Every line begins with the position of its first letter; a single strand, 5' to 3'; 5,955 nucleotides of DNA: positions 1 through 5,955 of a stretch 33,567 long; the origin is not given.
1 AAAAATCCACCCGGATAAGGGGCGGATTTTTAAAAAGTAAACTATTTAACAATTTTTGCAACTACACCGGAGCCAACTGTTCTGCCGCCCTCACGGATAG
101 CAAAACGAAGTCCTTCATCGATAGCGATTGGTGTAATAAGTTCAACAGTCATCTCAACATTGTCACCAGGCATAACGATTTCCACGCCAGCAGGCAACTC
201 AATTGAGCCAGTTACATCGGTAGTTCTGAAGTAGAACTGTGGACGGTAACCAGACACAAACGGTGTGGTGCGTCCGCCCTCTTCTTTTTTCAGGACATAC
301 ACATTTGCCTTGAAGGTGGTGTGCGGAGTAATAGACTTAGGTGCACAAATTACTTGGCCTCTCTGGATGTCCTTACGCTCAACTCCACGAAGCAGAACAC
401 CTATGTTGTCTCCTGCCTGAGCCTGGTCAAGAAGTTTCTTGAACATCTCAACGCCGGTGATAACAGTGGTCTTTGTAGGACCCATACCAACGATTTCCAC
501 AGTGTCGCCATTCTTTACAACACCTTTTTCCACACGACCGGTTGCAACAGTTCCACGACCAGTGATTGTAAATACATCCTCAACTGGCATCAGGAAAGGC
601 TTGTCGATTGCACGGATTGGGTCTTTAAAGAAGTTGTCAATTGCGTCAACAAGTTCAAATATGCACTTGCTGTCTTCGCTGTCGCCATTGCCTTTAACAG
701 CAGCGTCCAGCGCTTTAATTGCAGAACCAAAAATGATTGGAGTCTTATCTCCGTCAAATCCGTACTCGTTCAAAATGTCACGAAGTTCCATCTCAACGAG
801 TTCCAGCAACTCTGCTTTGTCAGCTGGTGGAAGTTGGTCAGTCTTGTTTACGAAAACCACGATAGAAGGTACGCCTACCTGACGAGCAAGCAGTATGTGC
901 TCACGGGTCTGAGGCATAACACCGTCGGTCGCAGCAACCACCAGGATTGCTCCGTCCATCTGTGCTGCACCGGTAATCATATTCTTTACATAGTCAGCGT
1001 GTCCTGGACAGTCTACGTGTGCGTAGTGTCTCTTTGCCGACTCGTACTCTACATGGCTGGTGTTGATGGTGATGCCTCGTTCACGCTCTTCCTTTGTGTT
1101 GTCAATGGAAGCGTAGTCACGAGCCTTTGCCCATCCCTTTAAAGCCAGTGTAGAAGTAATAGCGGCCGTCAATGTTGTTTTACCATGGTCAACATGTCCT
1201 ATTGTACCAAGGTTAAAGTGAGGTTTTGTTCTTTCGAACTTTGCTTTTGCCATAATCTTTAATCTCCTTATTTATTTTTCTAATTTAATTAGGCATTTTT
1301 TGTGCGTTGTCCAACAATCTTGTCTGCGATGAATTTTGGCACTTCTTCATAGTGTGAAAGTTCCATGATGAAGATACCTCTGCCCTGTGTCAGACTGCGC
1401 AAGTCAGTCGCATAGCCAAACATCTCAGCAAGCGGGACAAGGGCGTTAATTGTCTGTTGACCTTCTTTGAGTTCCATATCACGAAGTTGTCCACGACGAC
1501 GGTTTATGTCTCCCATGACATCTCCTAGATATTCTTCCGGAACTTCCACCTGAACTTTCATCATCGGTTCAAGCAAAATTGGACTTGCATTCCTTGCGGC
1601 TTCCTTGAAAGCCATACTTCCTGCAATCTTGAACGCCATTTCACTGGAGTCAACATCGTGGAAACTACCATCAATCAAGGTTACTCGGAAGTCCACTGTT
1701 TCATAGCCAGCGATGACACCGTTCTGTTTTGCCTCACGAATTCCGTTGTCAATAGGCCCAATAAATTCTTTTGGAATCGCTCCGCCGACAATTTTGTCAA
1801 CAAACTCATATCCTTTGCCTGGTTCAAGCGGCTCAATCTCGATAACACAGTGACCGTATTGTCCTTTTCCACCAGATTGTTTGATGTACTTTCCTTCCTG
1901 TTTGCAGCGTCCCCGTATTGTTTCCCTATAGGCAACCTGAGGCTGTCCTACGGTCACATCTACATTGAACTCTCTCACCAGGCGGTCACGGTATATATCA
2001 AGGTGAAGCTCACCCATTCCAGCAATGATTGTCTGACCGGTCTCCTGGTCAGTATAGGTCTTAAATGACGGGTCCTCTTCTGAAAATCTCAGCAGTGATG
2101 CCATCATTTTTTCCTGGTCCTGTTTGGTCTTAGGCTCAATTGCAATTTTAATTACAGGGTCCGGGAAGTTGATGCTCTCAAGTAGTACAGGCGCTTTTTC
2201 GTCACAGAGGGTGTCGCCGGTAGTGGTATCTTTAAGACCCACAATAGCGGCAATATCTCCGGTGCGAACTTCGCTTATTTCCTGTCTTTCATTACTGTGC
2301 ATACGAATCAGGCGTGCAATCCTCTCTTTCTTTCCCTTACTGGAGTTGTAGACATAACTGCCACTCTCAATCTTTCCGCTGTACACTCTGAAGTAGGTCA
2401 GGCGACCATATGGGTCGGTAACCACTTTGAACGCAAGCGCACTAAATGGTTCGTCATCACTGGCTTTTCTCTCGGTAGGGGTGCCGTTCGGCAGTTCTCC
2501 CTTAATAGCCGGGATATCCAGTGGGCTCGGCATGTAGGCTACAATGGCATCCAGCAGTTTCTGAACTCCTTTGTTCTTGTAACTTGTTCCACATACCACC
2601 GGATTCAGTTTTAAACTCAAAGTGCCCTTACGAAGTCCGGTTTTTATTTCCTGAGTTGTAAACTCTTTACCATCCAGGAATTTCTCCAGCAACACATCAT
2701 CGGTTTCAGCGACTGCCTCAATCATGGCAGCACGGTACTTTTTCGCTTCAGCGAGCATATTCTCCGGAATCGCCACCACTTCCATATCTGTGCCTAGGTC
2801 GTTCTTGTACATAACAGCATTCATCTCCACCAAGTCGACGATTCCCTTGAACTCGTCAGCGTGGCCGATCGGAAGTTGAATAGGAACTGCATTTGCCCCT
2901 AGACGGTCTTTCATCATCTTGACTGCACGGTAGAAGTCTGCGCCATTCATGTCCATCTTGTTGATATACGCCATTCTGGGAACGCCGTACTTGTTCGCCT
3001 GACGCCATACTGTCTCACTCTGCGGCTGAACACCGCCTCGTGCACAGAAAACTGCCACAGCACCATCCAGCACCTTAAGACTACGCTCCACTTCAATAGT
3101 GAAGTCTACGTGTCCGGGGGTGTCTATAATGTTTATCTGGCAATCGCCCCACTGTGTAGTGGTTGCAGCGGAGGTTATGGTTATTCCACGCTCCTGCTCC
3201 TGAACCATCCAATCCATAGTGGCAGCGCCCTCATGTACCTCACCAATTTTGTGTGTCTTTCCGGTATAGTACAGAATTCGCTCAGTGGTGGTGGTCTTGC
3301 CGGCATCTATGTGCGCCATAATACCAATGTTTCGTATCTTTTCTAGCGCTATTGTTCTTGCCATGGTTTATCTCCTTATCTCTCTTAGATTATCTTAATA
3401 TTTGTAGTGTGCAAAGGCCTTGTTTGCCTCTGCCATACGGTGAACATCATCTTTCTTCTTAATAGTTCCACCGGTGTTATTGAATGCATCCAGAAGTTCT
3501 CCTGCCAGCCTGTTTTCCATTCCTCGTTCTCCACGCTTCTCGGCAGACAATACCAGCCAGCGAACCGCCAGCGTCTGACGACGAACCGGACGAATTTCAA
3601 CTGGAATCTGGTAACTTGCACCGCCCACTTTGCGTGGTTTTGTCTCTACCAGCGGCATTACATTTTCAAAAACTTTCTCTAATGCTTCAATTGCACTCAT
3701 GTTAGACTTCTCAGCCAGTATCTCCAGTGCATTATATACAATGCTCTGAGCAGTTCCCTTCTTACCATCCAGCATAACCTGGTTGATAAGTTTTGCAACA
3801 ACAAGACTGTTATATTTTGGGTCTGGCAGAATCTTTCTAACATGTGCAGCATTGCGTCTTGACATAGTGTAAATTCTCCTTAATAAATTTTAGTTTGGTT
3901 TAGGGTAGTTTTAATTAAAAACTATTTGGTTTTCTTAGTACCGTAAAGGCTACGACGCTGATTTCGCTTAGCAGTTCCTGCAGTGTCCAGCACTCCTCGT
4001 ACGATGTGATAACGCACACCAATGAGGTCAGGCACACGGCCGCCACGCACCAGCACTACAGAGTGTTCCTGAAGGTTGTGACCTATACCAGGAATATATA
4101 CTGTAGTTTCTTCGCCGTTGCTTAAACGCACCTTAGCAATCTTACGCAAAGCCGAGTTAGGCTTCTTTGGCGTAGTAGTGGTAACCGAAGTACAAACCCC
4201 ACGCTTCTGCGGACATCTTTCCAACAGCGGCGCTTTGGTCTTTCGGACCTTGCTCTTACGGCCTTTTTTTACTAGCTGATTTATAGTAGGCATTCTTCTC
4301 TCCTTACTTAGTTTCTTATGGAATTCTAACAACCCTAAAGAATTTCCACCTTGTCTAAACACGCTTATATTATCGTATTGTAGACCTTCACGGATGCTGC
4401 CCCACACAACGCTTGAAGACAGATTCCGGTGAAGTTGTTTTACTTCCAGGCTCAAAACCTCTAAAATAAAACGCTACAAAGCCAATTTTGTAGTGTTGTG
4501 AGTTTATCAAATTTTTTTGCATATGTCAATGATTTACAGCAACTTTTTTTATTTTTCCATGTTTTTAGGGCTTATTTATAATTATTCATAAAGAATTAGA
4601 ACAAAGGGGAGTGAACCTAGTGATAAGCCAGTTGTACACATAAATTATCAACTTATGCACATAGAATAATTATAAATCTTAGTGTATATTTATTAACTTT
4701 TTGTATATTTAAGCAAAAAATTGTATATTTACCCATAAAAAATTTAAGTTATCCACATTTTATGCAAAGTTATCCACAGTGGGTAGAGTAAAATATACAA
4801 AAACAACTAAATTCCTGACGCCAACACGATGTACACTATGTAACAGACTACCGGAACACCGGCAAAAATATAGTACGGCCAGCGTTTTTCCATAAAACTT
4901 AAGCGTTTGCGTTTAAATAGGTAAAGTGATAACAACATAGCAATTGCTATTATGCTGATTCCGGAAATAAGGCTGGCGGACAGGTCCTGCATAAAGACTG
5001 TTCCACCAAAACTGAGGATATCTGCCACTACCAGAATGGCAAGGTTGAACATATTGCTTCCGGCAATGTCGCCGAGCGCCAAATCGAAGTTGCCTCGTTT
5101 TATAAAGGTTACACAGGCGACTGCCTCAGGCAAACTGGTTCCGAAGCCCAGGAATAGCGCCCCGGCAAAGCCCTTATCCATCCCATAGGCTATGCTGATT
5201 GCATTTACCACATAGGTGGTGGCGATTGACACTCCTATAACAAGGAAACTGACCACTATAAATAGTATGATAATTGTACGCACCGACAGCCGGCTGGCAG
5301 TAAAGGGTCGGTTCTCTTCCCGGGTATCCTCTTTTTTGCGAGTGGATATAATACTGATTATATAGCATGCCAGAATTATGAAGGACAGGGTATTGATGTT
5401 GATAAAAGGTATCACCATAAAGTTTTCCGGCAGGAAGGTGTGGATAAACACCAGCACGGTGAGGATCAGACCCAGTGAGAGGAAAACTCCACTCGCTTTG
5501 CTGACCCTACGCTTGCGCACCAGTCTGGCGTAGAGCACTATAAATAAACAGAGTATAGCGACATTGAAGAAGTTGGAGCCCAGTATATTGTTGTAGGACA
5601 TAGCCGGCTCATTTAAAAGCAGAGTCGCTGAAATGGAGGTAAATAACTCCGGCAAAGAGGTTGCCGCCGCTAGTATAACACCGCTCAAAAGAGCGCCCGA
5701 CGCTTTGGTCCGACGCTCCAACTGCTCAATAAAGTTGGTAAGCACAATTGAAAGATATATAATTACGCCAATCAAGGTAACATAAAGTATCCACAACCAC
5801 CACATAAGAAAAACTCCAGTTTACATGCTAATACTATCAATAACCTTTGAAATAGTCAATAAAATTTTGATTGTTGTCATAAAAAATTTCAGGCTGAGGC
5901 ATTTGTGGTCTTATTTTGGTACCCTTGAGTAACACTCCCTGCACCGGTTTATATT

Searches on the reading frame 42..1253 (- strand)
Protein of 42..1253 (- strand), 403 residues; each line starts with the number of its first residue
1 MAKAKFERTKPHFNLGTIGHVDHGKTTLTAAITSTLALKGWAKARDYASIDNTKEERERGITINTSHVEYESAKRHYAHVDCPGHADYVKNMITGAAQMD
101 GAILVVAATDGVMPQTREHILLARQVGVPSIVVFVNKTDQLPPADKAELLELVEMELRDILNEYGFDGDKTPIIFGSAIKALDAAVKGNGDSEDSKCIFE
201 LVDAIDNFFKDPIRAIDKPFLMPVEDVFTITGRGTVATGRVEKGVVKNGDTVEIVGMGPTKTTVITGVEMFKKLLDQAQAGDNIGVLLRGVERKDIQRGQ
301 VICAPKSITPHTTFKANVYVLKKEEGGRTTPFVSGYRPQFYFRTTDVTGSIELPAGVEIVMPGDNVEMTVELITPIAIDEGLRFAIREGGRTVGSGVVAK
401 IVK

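Call 17: search_protein_families(library=pfam, proteins=[window:42-1253:-], max_evalue=0.00001)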
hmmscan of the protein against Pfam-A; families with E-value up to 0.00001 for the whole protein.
window:42-1253:- (403 aa): 3 families
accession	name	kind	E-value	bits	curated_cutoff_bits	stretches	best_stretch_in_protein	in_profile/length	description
PF00009.33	GTP_EFTU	-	6e-64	215.5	26.5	1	10-209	1-186/188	Elongation factor Tu GTP binding domain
PF03143.23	GTP_EFTU_D3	-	5.3e-38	130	27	1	307-401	1-105/106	Elongation factor Tu C-terminal domain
PF03144.31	GTP_EFTU_D2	-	4.2e-21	75.6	30.3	1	234-303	1-73/73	Elongation factor Tu domain 2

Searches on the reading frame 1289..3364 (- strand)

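Call 17: search_protein_families(library=pfam, proteins=[window:1289-3364:-], max_evalue=0.00001)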
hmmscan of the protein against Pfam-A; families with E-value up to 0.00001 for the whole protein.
window:1289-3364:- (691 aa): 6 families
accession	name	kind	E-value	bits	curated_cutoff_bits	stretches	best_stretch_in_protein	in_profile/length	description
PF00009.33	GTP_EFTU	-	5.9e-65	218.8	26.5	1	8-280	1-188/188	Elongation factor Tu GTP binding domain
PF03764.24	EFG_IV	-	1e-47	161.3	24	1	475-593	1-120/121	Elongation factor G, domain IV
PF00679.30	EFG_C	-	5.9e-32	110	27.9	1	597-682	2-88/89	Elongation factor G C-terminus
PF14492.12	EFG_III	-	1e-31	109.3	27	1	400-474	1-75/75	Elongation Factor G, domain III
PF03144.31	GTP_EFTU_D2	-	1.9e-19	70.3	30.3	1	320-387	1-73/73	Elongation factor Tu domain 2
PF22042.2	EF-G_D2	-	1.5e-14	54.3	27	1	306-388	1-83/84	Elongation factor G domain 2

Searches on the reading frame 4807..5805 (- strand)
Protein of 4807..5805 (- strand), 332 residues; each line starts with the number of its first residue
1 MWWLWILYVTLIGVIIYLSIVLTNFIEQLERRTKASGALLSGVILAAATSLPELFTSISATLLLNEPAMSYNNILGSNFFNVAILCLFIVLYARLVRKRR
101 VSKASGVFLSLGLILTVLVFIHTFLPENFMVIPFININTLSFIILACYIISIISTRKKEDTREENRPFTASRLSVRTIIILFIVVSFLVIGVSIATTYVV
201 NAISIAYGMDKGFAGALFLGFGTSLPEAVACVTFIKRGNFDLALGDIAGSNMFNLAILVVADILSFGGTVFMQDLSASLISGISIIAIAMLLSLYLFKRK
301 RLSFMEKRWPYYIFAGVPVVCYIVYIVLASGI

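Call 17: search_protein_families(library=pfam, proteins=[window:4807-5805:-], max_evalue=0.00001)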
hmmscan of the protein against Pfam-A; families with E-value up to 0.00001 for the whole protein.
window:4807-5805:- (332 aa): 1 family
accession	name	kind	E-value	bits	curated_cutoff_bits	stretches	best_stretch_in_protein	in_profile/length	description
PF01699.29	Na_Ca_ex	-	1.1e-27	97.3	24.9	2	182-329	4-149/151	Sodium/calcium exchanger protein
